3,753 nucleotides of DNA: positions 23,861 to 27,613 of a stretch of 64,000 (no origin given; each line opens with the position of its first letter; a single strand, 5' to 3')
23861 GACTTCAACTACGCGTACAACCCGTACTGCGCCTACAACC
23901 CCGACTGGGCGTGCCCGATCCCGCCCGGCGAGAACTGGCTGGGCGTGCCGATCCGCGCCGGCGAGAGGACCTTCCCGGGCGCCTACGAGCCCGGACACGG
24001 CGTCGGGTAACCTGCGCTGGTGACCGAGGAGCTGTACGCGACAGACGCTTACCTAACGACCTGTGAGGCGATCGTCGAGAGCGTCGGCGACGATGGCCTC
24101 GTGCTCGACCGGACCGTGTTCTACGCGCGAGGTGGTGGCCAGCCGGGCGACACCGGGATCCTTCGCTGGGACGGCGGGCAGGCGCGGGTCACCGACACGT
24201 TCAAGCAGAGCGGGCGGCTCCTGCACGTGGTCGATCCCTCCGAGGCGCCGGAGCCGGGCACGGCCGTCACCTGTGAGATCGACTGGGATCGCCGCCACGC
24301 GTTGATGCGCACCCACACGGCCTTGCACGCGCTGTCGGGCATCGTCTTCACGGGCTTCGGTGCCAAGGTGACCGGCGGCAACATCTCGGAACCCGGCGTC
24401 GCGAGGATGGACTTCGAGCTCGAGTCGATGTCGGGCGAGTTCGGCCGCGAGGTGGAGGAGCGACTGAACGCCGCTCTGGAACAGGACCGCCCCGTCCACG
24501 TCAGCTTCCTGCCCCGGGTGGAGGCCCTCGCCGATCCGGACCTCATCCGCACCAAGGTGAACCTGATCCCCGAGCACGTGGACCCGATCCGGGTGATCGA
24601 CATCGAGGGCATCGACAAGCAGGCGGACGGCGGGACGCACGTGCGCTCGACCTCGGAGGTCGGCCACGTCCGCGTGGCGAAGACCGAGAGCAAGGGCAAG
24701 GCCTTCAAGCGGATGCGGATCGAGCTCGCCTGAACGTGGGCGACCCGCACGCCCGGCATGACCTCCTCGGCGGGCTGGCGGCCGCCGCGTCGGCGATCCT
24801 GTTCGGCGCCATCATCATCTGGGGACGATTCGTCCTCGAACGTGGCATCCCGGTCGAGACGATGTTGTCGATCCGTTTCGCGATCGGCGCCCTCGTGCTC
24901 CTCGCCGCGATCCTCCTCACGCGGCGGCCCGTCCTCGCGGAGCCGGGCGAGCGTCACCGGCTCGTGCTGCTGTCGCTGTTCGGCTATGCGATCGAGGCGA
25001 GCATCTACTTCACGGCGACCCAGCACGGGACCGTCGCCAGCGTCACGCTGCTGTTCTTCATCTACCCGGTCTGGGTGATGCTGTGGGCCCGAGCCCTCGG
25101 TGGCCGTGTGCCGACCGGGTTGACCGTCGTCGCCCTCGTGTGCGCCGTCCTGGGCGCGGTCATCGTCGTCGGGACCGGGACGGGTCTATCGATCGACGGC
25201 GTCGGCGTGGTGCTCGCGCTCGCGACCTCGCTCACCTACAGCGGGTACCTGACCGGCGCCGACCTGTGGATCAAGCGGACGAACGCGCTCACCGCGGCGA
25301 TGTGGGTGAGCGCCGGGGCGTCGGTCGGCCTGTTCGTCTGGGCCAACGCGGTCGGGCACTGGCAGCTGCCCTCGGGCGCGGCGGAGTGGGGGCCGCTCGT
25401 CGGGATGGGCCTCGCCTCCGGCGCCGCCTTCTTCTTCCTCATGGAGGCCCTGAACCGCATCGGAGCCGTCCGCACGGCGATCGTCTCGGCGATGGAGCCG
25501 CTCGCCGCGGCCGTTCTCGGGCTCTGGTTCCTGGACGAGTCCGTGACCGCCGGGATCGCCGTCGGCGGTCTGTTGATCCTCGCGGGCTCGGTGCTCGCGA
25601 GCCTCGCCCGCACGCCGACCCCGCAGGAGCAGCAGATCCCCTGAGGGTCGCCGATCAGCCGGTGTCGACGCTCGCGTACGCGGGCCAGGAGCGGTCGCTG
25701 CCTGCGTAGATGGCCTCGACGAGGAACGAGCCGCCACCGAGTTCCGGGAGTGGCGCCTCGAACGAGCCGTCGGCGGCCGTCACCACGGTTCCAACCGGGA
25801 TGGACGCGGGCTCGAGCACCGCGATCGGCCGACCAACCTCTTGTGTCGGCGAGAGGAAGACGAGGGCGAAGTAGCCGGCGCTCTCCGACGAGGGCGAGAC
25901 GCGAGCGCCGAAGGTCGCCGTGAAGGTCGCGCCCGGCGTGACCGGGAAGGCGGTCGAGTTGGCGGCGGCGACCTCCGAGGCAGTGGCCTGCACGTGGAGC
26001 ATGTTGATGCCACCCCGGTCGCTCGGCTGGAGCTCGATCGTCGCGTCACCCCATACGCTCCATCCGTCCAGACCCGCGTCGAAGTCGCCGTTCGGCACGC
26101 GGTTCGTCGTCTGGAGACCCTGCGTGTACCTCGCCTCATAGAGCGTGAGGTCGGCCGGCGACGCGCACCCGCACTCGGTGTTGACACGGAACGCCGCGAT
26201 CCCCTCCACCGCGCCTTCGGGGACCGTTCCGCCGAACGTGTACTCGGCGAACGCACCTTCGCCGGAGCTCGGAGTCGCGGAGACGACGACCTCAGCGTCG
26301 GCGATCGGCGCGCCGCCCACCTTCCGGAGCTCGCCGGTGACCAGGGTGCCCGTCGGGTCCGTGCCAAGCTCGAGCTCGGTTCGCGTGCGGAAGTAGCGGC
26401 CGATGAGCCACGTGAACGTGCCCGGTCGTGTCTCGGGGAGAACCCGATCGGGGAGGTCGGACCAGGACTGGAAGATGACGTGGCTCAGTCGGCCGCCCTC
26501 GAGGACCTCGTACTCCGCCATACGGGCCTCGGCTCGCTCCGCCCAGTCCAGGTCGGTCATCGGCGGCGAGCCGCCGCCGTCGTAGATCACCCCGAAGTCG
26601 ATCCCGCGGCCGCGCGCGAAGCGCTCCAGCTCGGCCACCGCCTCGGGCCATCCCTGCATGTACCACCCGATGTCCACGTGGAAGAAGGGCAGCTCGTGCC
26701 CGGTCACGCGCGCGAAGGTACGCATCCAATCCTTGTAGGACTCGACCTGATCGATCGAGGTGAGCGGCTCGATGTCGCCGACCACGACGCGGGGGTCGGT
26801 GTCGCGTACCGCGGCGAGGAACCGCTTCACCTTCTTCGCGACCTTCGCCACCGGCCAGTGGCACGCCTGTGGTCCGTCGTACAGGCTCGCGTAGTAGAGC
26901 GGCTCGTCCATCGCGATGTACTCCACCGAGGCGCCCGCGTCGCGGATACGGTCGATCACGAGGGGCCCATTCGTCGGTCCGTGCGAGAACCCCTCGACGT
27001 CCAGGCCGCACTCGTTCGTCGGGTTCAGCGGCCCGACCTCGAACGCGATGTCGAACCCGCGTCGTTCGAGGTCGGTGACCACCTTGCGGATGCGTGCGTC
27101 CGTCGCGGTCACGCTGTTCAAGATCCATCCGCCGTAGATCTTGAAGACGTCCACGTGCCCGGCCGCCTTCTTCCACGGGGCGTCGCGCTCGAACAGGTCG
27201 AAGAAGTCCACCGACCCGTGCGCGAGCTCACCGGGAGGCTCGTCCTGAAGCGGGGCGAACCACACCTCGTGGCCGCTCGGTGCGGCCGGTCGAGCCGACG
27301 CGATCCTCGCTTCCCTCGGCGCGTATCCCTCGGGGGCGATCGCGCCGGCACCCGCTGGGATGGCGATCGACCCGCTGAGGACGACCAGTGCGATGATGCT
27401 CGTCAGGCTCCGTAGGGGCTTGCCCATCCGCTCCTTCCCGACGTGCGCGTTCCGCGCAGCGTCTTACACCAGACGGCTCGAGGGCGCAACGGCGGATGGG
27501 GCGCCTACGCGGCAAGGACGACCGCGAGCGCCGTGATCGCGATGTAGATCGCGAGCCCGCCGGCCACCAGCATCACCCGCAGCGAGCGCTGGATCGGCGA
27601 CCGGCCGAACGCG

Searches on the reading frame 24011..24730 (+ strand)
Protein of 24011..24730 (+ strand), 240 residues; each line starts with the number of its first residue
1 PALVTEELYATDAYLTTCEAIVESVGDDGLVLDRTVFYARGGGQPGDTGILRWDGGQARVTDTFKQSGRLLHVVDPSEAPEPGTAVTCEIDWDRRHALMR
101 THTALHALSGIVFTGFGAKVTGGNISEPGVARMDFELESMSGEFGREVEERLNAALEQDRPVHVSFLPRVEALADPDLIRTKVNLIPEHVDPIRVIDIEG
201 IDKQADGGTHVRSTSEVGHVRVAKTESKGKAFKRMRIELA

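Call 53: search_protein_families(library=pfam, proteins=[window:24011-24730:+], max_evalue=1)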
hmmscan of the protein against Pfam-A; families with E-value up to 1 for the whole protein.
window:24011-24730:+ (240 aa): 2 families
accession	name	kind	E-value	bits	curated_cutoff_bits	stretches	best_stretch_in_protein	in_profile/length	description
PF01411.24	tRNA-synt_2c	-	1.6e-15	57.2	30.3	1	20-94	477-552/552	tRNA synthetases class II (A)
PF07973.19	tRNA_SAD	-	1.7e-10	41.1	24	1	193-234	1-42/44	Threonyl and Alanyl tRNA synthetase second additional domain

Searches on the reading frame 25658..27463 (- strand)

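Call 53: search_protein_families(library=pfam, proteins=[window:25658-27463:-], max_evalue=1)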
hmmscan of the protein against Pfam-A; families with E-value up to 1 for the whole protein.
window:25658-27463:- (602 aa): 1 family
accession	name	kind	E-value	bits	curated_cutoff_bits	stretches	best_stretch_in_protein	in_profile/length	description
PF13620.12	CarboxypepD_reg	-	0.43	11.4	32.3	0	375-399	2-26/82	Carboxypeptidase regulatory-like domain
